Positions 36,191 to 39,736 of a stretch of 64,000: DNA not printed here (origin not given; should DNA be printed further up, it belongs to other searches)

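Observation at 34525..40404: Five-gene operon: SLC5 transporter-coupled PP2C partner-switching module with no sigma factor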

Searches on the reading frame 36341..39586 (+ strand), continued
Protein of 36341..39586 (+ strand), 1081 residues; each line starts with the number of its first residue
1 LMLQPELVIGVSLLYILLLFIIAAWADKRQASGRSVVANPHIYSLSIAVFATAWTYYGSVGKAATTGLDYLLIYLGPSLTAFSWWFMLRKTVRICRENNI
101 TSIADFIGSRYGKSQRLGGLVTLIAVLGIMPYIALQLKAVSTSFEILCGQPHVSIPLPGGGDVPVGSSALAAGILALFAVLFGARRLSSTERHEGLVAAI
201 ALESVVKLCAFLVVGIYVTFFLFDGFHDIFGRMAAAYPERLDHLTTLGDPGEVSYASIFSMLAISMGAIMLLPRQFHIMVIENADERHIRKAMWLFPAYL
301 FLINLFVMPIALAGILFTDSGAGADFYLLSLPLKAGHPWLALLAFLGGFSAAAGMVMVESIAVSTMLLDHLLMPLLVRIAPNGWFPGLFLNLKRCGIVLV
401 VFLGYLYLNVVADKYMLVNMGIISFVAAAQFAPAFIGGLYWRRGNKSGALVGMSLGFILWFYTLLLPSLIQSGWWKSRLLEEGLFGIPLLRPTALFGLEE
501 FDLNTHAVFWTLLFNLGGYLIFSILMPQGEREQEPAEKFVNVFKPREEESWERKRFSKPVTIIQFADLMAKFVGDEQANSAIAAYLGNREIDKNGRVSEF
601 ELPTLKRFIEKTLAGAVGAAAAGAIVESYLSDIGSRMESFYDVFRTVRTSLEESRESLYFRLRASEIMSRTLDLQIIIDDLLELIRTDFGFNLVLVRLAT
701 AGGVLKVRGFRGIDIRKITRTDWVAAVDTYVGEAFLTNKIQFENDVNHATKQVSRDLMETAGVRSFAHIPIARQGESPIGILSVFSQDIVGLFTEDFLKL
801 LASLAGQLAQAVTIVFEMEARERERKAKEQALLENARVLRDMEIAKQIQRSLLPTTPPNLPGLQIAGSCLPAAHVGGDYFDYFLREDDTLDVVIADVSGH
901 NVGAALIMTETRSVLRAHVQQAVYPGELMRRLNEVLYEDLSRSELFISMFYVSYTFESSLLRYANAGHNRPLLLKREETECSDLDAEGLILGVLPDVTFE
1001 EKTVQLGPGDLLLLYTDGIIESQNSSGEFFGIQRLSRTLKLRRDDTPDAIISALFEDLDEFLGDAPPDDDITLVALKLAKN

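Call 59: search_protein_families(library=pfam, proteins=[P0126, P0128, P0129, P0130, P0134, P0127, P0135, P0144], max_evalue=0.00001)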
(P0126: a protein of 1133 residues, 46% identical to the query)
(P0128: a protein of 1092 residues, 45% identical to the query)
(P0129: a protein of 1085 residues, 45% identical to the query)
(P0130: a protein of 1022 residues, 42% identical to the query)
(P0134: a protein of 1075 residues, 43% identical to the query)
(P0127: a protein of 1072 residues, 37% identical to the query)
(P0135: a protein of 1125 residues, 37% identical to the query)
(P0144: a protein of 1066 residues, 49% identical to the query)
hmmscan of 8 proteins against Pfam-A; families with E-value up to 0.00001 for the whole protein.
P0126 (1133 aa): 5 families
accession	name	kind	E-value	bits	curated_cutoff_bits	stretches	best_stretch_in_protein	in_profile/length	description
PF02518.31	HATPase_c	-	1.8e-28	99.6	26.4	1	1010-1132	1-110/111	Histidine kinase-, DNA gyrase B-, and HSP90-like ATPase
PF00512.31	HisKA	-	1.6e-22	79.7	26.9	1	897-964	2-66/66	His Kinase A (phospho-acceptor) domain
PF01590.32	GAF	-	1.3e-15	58.5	22.4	1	711-849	1-133/133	GAF domain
PF13185.12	GAF_2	-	5.3e-15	56.3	28.6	1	710-849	2-135/136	GAF domain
PF13492.12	GAF_3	-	3.4e-08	34.4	27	1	711-850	1-128/129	GAF domain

P0128 (1092 aa): 5 families
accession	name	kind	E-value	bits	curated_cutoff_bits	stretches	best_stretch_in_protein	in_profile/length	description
PF02518.31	HATPase_c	-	8.9e-30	103.8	26.4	1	971-1084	2-110/111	Histidine kinase-, DNA gyrase B-, and HSP90-like ATPase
PF00512.31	HisKA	-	2.3e-23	82.5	26.9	1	857-924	2-66/66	His Kinase A (phospho-acceptor) domain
PF13185.12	GAF_2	-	5.9e-13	49.6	28.6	1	678-816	2-135/136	GAF domain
PF01590.32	GAF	-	8e-10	39.8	22.4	1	686-816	8-133/133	GAF domain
PF13492.12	GAF_3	-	7.9e-08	33.2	27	1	761-818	73-129/129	GAF domain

P0129 (1085 aa): 5 families
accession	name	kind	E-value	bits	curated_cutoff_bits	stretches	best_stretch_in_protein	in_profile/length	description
PF02518.31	HATPase_c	-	9.6e-31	106.9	26.4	1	974-1083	2-109/111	Histidine kinase-, DNA gyrase B-, and HSP90-like ATPase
PF00512.31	HisKA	-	3.6e-21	75.4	26.9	1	857-927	2-66/66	His Kinase A (phospho-acceptor) domain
PF13185.12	GAF_2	-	1.1e-15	58.4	28.6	1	682-816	7-135/136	GAF domain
PF01590.32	GAF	-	4.6e-11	43.8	22.4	1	682-815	5-132/133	GAF domain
PF13492.12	GAF_3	-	4.5e-08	34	27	1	679-818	2-129/129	GAF domain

P0130 (1022 aa): 6 families
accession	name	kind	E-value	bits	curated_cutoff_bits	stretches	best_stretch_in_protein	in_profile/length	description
PF02518.31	HATPase_c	-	8.3e-24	84.6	26.4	1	915-1019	3-110/111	Histidine kinase-, DNA gyrase B-, and HSP90-like ATPase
PF13185.12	GAF_2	-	4.7e-14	53.2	28.6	1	674-807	5-135/136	GAF domain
PF01590.32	GAF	-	2.8e-11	44.5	22.4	1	675-807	4-133/133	GAF domain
PF00512.31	HisKA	-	2.5e-10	40.7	26.9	1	810-863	6-58/66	His Kinase A (phospho-acceptor) domain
PF13492.12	GAF_3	-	7e-10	39.8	27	1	673-807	2-127/129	GAF domain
PF00474.23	SSF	-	6.5e-08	32.3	22.8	1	46-138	17-107/406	Sodium:solute symporter family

P0134 (1075 aa): 5 families
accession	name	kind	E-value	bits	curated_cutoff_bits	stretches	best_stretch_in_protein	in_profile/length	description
PF02518.31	HATPase_c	-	5.2e-27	94.9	26.4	1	959-1067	2-109/111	Histidine kinase-, DNA gyrase B-, and HSP90-like ATPase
PF00512.31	HisKA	-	2.8e-18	66.1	26.9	1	846-912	2-66/66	His Kinase A (phospho-acceptor) domain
PF13492.12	GAF_3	-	8.6e-09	36.3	27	1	677-807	3-129/129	GAF domain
PF13185.12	GAF_2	-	8.6e-09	36.2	28.6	1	677-805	9-135/136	GAF domain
PF01590.32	GAF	-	2e-08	35.3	22.4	1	689-805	15-133/133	GAF domain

P0127 (1072 aa): 3 families
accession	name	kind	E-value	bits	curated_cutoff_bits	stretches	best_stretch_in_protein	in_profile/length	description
PF07228.17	SpoIIE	-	1.2e-43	149.8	25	1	878-1069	2-191/192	Stage II sporulation protein E (SpoIIE)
PF01590.32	GAF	-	1.2e-08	36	22.4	1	726-812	48-131/133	GAF domain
PF13185.12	GAF_2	-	2.9e-08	34.5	28.6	1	699-814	27-135/136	GAF domain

P0135 (1125 aa): 1 family
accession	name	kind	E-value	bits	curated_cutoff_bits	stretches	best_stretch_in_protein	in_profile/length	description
PF07228.17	SpoIIE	-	1.2e-34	120.4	25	1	900-1099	3-191/192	Stage II sporulation protein E (SpoIIE)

P0144 (1066 aa): 2 families
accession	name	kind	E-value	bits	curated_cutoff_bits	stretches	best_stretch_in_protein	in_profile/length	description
PF00563.25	EAL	-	3e-75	253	31.3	1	813-1050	3-236/236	EAL domain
PF00990.26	GGDEF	-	3.9e-34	118.2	23.8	1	635-791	3-160/161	Diguanylate cyclase, GGDEF domain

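Call 62: find_related_loci(query=A4, collection=metagenome_contigs, flank=3000)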
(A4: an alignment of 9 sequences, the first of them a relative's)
Query A4 (1092 aa) in metagenome_contigs; peptide patterns used: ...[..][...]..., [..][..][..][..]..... (x = any residue, [..] = any of these).
600 stretches matched a pattern (row limit reached: there are more); 593 encode a relative of the query (tblastn E <= 1e-3); the best 80 are kept; 80 distinct loci.
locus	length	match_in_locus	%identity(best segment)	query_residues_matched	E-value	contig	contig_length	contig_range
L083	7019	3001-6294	48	8-1082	0e+0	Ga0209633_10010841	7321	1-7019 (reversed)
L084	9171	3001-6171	46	11-1082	0e+0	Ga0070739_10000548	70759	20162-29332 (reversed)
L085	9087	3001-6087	42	20-1082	0e+0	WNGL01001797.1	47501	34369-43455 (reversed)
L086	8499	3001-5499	46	8-847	0e+0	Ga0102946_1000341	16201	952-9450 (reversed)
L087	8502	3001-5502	46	8-851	0e+0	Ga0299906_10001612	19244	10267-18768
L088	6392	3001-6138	42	8-1082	0e+0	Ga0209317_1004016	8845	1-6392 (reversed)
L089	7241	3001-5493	46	8-847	0e+0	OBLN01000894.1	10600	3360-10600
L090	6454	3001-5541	44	1-848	0e+0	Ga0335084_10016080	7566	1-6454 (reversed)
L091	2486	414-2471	50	8-698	0e+0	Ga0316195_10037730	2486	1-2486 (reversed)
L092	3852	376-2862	44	1-835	0e+0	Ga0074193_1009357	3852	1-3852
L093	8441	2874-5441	42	8-868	0e+0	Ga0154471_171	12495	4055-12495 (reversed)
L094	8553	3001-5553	42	8-863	0e+0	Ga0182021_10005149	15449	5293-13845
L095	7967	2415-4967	42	6-861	0e+0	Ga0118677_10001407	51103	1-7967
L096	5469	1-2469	45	261-1085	0e+0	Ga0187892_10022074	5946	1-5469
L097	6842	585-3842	36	2-1082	0e+0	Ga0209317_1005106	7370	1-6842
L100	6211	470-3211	49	2-1087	0e+0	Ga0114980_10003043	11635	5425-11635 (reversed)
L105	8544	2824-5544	47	2-1082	0e+0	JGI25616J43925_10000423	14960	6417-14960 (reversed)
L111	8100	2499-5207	47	8-1084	0e+0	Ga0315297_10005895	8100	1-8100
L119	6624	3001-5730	46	1-1084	0e+0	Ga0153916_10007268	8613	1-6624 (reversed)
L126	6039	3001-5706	48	2-1078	3e-180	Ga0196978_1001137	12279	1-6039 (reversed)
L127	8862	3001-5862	47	2-1085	6e-180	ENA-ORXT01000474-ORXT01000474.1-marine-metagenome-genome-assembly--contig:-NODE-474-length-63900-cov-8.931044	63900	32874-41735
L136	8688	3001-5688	45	8-1083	2e-177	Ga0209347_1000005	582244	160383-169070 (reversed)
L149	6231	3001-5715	44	1-1087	6e-174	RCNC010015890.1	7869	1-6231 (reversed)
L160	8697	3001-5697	45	2-1082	2e-174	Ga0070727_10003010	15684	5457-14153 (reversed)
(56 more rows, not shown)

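Call 66: search_protein_families(library=pfam, proteins=[L100:268-465:+, L105:2583-2780:+, L111:2265-2462:+, L119:2761-2958:+, L127:2799-2996:+, L084:2765-2950:+, L136:2730-2957:+, L149:2768-2986:+, L160:2724-2996:+, L083:2661-2951:+], max_evalue=1)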
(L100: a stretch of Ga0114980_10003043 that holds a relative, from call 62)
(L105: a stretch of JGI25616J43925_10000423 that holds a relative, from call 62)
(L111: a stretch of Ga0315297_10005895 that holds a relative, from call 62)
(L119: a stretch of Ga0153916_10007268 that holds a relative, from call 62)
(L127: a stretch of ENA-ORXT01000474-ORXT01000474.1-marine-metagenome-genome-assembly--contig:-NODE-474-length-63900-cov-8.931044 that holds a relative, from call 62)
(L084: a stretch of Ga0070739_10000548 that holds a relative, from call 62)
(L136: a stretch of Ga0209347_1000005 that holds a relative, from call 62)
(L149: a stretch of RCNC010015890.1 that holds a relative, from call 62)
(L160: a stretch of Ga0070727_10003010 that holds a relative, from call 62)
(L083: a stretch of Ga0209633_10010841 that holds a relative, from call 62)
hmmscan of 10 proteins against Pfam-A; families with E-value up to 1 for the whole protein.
L100:268-465:+ (66 aa): 3 families
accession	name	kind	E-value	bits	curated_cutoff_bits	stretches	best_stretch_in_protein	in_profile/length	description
PF22251.1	PFF1_TM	-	0.0077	16.2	32.3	1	7-62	65-121/300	Vacuolar membrane protease, transmembrane domain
PF11755.13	DUF3311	-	0.062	13.8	30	1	26-51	14-38/61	Protein of unknown function (DUF3311)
PF00487.30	FA_desaturase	-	0.18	12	29.7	1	11-63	138-184/253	Fatty acid desaturase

L105:2583-2780:+ (66 aa): 1 family
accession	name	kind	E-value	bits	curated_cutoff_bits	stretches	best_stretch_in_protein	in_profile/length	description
PF11026.13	DUF2721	-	0.41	11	28.3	1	11-64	66-121/129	Protein of unknown function (DUF2721)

L111:2265-2462:+ (66 aa): 0 families

L119:2761-2958:+ (66 aa): 0 families

L127:2799-2996:+ (66 aa): 0 families

L084:2765-2950:+ (62 aa): 1 family
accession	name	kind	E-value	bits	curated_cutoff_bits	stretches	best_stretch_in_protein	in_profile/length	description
PF23933.1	DUF7269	-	0.54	10.7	29.1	1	9-60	3-48/162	Family of unknown function (DUF7269)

L136:2730-2957:+ (76 aa): 2 families
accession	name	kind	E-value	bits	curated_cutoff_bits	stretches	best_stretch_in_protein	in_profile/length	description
PF04123.18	DUF373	-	0.24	11.2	28.3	1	8-61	152-199/335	Domain of unknown function (DUF373)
PF13253.11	DUF4044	-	0.76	9.8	21.8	0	46-58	13-25/33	Protein of unknown function (DUF4044)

L149:2768-2986:+ (73 aa): 2 families
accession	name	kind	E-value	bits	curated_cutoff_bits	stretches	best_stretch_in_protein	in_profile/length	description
PF09801.14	SYS1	-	0.054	14.1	22.3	0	38-65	59-86/144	Integral membrane protein S linking to the trans Golgi network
PF11241.13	DUF3043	-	0.093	13.2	25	1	2-70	68-138/171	Protein of unknown function (DUF3043)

L160:2724-2996:+ (91 aa): 0 families

L083:2661-2951:+ (97 aa): 4 families
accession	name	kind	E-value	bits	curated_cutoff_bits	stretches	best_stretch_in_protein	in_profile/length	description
PF07690.21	MFS_1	-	0.0092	15.4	33.4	1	9-71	200-266/347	Major Facilitator Superfamily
PF20563.3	DUF6773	-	0.027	14.8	27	1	15-79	95-160/163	Family of unknown function (DUF6773)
PF09843.14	DUF2070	-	0.065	12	30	1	15-73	74-181/561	Predicted membrane protein (DUF2070)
PF13937.11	DUF4212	-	0.1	13.4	30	1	13-70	9-72/79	Domain of unknown function (DUF4212)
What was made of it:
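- On DUF4212 / TIGR03647 small subunit of VC_2705-type symporters: A kinase-associated member scores 13.4 bits against a 30-bit cut-off (call 66).
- On DUF3311 (small protein of MctP-type operons): A kinase-associated member scores 13.8 bits against a 30-bit cut-off (call 66).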

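Call 79: predict_structure(alignment_id=A1)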
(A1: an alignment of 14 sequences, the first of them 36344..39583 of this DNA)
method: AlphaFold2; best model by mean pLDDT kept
length: 1080 residues; sequences in the alignment: 14
mean_pLDDT: 64.1   pTM: 0.38
mean pLDDT of the five models: 64.1, 62.0, 61.3, 59.6, 59.5
residues with pLDDT >= 90: 72; 70-90: 398; 50-70: 292; < 50: 318
segments of 3 or more residues with pLDDT < 50: 1-87, 99-101, 106-112, 184-194, 244-283, 379-384, 411-433, 438-445, 482-558, 616-619, 631-656, 828-831
pLDDT, mean of each block of 10 residues (from residue 1): 34 40 42 37 36 31 28 37 48 52 48 57 64 72 71 60 75 80 48 50 64 79 74 69 42 35 35 47 53 50 60 69 60 78 71 69 69 58 55 79 75 46 46 50 50 55 51 50 45 37 46 40 39 38 39 39 69 66 61 53 63 54 58 36 28 49 63 82 78 87 84 78 74 87 81 82 87 84 80 75 83 74 55 55 73 78 85 73 85 82 81 82 84 88 86 88 85 85 84 86 89 90 86 90 90 91 81 83
secondary structure, 60 per line:
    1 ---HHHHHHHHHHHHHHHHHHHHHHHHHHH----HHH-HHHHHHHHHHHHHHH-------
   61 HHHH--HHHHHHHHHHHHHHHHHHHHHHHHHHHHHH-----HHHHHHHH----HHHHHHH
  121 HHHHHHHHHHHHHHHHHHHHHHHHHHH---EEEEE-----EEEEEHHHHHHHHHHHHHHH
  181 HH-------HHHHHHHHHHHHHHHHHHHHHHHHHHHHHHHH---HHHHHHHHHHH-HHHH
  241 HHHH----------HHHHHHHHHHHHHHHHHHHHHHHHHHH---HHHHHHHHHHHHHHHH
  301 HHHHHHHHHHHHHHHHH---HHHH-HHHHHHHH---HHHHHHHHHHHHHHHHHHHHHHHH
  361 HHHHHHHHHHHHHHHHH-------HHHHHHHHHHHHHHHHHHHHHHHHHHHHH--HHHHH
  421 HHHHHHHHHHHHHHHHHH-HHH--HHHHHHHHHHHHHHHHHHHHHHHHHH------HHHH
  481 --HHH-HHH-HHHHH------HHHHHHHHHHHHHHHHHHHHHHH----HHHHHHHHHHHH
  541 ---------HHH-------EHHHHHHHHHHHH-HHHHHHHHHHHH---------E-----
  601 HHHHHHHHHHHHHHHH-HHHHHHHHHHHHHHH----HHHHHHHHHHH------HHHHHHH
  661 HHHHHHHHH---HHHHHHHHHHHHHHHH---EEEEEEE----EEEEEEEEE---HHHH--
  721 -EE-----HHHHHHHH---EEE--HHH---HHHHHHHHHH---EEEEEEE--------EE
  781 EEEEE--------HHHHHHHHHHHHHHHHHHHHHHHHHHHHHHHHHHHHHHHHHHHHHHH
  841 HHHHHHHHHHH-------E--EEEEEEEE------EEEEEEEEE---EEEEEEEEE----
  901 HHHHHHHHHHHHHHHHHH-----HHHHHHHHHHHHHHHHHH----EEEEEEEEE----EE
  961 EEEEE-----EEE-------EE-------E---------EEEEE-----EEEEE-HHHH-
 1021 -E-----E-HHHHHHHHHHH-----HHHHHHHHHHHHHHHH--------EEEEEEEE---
elements in order (helices of 4 or more, strands of 3 or more residues): H4-30 H39-53 H61-64 H67-96 H102-109 H114-147 E151-155 E161-165 H166-182 H190-221 H225-235 H237-244 H255-281 H285-317 H321-324 H326-333 H337-377 H385-413 H416-438 H445-470 H477-480 H491-495 H502-524 H529-540 H561-572 H574-585 H601-616 H618-632 H637-647 H654-669 H673-688 E692-698 E703-711 H715-718 H729-736 E740-742 H751-760 E764-770 E779-785 H794-851 E862-869 E876-884 E888-896 H901-918 H924-941 E946-954 E959-965 E971-973 E1000-1004 E1010-1014 H1016-1019 H1030-1040 H1046-1061 E1070-1077
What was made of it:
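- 36344..37933 (+): g3 residues 1-530: SLC5/SSS-type polytopic domain, about 13 helices, of the CbrA type. Lys206 aligns with the CbrA Na2-site lysine K196. The helix count comes from a low-confidence AF2 model (call 79).
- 38006..38239 (+): g3 residues 555-632: STAC domain, two alpha-hairpins. Four predicted helices at 561-572, 574-585, 601-616 and 618-632 (call 79).
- On SLC5/STAC signalling proteins (CbrA/CrbS type): About 13 long helices in residues 1-524 of a low-confidence model (call 79). Four helices at 561-632 (call 79).
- The AF2 model of the membrane part has low confidence (mean pLDDT 64; call 79).
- Tried and rejected: The membrane part is unreliable, so I ran no fold search (call 79).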
